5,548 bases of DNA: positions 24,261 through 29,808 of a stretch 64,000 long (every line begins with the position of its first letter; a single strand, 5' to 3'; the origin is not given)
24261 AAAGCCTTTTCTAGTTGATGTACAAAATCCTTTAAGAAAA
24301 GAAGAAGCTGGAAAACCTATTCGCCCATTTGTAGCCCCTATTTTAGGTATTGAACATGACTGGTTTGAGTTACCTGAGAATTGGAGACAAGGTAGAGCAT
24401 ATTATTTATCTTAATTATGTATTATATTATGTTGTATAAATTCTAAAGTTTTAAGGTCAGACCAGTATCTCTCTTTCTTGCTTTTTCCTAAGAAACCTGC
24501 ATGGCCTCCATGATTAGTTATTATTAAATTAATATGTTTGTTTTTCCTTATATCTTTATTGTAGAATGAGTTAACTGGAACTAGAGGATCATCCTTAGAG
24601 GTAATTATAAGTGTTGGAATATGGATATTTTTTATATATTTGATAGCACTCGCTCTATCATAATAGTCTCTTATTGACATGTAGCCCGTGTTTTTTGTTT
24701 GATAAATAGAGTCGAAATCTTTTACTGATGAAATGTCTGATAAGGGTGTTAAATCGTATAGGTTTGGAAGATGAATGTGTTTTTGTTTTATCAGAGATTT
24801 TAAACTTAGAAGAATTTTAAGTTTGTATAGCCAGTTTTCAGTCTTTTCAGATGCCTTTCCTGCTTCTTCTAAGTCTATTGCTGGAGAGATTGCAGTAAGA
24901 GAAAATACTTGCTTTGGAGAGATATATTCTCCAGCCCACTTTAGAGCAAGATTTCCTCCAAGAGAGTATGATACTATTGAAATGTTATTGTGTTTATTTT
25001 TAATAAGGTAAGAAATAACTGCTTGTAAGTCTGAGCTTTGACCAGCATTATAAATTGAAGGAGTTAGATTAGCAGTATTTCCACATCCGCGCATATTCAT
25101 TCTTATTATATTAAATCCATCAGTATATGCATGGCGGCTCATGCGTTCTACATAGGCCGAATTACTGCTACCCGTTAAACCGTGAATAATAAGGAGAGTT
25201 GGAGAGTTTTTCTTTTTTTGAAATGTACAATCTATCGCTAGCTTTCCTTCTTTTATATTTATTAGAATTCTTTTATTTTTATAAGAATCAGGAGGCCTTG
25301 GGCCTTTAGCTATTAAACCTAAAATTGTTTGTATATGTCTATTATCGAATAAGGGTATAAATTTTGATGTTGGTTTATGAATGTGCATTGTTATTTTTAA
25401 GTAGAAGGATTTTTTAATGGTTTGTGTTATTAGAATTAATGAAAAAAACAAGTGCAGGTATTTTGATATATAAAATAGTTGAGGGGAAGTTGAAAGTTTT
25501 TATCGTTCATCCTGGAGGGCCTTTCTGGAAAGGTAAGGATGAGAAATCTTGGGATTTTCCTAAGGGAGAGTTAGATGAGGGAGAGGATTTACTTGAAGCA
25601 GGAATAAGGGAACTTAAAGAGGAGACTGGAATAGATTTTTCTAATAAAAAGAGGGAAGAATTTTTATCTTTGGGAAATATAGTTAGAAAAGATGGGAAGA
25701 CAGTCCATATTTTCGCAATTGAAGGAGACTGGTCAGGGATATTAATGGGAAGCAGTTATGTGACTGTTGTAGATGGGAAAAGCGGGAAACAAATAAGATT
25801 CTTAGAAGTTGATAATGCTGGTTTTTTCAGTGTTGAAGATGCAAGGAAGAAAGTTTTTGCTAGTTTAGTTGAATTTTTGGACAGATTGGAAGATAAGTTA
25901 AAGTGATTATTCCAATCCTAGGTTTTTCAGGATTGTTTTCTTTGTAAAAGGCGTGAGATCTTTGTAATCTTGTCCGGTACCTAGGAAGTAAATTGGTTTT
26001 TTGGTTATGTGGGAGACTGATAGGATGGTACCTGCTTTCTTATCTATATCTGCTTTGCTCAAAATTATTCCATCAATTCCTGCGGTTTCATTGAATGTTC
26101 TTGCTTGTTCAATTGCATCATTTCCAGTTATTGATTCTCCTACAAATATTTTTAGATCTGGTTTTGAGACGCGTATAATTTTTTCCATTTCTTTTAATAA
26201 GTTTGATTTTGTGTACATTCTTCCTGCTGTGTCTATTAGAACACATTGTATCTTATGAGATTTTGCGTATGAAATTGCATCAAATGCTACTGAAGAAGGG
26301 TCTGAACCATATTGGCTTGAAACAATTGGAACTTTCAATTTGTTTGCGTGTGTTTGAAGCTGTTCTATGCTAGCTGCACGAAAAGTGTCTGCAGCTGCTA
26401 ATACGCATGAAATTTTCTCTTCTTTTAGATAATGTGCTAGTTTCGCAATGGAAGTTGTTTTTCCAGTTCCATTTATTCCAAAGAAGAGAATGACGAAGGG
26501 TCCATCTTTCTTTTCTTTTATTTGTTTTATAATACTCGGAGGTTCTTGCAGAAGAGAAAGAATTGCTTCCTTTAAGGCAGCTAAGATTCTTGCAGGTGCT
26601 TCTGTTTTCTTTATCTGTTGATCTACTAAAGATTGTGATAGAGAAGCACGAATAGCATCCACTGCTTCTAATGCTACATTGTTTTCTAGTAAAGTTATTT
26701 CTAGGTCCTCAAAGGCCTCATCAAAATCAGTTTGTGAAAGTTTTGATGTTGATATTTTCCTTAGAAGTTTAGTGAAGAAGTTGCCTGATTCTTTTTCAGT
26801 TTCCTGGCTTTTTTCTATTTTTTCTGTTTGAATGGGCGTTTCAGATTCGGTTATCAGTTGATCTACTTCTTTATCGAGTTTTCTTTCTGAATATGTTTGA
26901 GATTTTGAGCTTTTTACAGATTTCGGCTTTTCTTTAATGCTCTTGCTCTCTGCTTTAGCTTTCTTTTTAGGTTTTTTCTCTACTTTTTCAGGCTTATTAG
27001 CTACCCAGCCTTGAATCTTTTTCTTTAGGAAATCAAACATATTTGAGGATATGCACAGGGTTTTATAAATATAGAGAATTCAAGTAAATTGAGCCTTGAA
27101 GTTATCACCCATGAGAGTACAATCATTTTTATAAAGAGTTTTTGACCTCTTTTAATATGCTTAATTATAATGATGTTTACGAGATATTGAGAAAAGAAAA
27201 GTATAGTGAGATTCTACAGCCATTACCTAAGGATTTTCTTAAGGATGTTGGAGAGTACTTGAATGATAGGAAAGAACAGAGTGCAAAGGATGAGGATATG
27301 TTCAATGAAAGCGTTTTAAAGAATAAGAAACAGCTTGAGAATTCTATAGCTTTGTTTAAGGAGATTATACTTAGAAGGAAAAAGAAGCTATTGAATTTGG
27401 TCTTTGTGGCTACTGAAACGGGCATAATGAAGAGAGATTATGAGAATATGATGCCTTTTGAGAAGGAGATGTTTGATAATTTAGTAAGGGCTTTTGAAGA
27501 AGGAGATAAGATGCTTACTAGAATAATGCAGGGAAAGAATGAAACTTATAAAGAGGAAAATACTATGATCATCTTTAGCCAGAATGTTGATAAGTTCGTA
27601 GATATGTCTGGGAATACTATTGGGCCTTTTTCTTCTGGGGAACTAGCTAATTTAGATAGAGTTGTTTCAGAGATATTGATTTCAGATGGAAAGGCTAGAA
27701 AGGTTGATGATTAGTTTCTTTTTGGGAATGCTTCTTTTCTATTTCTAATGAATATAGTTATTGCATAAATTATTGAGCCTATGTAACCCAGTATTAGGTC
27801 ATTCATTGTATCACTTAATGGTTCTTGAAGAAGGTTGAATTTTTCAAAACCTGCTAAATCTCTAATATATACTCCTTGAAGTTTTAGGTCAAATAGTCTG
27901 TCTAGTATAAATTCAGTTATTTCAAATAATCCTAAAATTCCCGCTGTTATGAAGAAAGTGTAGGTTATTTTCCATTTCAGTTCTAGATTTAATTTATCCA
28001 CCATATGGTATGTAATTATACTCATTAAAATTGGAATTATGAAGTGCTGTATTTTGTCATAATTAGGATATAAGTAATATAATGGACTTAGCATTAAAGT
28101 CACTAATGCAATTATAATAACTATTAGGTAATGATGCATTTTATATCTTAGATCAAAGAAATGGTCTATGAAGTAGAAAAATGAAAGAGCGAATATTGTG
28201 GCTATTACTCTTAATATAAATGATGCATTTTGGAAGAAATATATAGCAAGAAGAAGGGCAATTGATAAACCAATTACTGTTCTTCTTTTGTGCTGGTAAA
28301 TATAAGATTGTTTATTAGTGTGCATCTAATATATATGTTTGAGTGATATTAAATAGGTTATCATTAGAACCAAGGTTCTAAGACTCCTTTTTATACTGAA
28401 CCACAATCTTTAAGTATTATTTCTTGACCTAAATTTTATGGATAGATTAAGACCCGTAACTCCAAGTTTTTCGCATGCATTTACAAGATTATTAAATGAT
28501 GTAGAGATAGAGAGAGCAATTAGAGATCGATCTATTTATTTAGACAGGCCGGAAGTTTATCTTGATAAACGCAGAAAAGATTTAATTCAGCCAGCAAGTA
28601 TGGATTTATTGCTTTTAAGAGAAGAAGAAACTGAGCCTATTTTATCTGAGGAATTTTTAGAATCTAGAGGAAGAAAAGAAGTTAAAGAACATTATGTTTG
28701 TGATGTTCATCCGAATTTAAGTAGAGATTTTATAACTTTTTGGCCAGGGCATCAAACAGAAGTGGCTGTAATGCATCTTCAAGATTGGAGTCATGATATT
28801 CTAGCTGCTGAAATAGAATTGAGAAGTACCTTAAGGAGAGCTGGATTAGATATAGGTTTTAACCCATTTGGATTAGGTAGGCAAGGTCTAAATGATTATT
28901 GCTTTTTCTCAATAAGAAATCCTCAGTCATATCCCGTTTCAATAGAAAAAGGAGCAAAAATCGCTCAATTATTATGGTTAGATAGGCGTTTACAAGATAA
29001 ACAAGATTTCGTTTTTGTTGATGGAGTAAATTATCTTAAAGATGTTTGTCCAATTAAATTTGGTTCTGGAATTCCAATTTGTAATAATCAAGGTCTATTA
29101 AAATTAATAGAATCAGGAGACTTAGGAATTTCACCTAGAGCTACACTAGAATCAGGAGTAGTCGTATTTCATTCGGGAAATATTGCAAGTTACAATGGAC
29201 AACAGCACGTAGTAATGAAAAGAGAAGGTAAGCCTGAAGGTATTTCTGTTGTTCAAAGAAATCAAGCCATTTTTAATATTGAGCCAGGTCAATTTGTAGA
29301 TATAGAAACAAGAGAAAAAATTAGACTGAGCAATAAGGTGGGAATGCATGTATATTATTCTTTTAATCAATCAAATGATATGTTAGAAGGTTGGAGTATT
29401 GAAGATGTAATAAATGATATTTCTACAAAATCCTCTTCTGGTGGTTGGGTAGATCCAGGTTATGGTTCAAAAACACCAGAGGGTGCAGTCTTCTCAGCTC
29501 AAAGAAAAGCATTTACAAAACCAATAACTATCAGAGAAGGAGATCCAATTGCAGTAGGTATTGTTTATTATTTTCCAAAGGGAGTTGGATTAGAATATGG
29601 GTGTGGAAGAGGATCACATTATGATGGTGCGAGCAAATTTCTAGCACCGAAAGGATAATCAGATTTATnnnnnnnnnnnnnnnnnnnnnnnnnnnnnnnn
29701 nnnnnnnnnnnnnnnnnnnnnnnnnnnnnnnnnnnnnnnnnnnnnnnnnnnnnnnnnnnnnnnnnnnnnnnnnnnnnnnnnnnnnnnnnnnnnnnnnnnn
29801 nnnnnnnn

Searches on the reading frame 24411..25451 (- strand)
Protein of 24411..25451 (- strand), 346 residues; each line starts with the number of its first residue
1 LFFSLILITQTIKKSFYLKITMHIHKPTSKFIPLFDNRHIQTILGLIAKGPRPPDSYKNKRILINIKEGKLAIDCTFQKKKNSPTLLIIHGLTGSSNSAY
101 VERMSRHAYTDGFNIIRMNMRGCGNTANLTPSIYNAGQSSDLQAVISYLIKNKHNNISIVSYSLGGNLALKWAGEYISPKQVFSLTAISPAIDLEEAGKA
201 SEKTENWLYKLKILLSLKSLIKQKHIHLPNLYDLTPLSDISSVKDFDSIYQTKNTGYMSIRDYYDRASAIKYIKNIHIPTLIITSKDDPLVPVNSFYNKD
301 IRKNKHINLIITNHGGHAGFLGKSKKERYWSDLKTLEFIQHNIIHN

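Call 79: search_protein_families(library=pfam, proteins=[window:24411-25451:-], max_evalue=0.001)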
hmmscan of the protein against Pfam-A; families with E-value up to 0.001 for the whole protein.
window:24411-25451:- (346 aa): 5 families
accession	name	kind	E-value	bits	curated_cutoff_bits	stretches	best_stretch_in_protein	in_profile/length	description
PF00561.26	Abhydrolase_1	-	2.9e-19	70.1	25.8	1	84-321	1-242/245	alpha/beta hydrolase fold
PF12146.15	Hydrolase_4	-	2.9e-11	43.6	27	1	84-294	5-208/239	Serine aminopeptidase, S33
PF20434.5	BD-FAE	-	5.5e-08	33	26.8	1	78-294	8-206/215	BD-FAE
PF12697.13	Abhydrolase_6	-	2.7e-06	28.7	26.3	1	86-321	1-208/217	Alpha/beta hydrolase family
PF06821.19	Ser_hydrolase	-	7.5e-05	23.1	22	0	141-199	41-98/172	Serine hydrolase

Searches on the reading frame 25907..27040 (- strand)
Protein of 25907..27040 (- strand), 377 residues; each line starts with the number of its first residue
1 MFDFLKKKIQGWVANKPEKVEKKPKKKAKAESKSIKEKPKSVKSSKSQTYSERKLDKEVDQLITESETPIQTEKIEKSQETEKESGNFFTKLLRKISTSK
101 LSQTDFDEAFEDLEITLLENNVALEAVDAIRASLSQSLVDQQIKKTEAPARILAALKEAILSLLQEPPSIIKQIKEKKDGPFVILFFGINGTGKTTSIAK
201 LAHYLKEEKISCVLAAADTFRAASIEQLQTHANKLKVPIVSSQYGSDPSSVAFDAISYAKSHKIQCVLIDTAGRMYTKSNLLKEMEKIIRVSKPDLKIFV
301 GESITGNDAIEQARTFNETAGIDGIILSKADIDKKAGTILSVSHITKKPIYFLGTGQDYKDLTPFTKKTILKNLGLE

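Call 79: search_protein_families(library=pfam, proteins=[window:25907-27040:-], max_evalue=0.001)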
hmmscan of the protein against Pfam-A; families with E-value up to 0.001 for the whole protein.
window:25907-27040:- (377 aa): 4 families
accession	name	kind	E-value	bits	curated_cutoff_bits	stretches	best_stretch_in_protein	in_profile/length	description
PF00448.28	SRP54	-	7.2e-71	238.3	22.7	1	181-374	1-194/196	SRP54-type protein, GTPase domain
PF02881.24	SRP54_N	-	2.9e-09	37.4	22.4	1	89-156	5-71/75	SRP54-type protein, helical bundle domain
PF13401.12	AAA_22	-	0.00018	22.3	27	1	183-289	7-108/130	AAA domain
PF13604.12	AAA_30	-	0.00041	20.6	27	1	182-277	19-102/191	AAA domain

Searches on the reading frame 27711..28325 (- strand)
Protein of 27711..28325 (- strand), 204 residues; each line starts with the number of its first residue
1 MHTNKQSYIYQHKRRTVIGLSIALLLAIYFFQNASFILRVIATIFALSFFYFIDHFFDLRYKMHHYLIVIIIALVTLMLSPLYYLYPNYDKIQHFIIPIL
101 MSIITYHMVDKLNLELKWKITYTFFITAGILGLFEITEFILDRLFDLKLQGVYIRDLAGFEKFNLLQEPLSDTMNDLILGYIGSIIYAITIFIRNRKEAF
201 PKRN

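Call 68: search_protein_families(library=pfam, proteins=[window:27711-28325:-], max_evalue=0.01)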
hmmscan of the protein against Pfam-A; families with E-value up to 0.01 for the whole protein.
window:27711-28325:- (204 aa): 1 family
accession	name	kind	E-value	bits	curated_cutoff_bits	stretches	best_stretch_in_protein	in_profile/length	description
PF09997.14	DUF2238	-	0.0086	16.4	26.4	0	84-145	54-115/140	Predicted membrane protein (DUF2238)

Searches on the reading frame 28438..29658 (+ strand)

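Call 45: search_protein_families(library=pfam, proteins=[window:28438-29658:+], max_evalue=0.01)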
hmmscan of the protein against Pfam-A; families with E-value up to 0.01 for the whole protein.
window:28438-29658:+ (406 aa): 1 family
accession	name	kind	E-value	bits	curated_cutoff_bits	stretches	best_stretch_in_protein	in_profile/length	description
PF22769.1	DCD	-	2.4e-09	37.9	27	1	19-179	2-149/153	dCTP deaminase-like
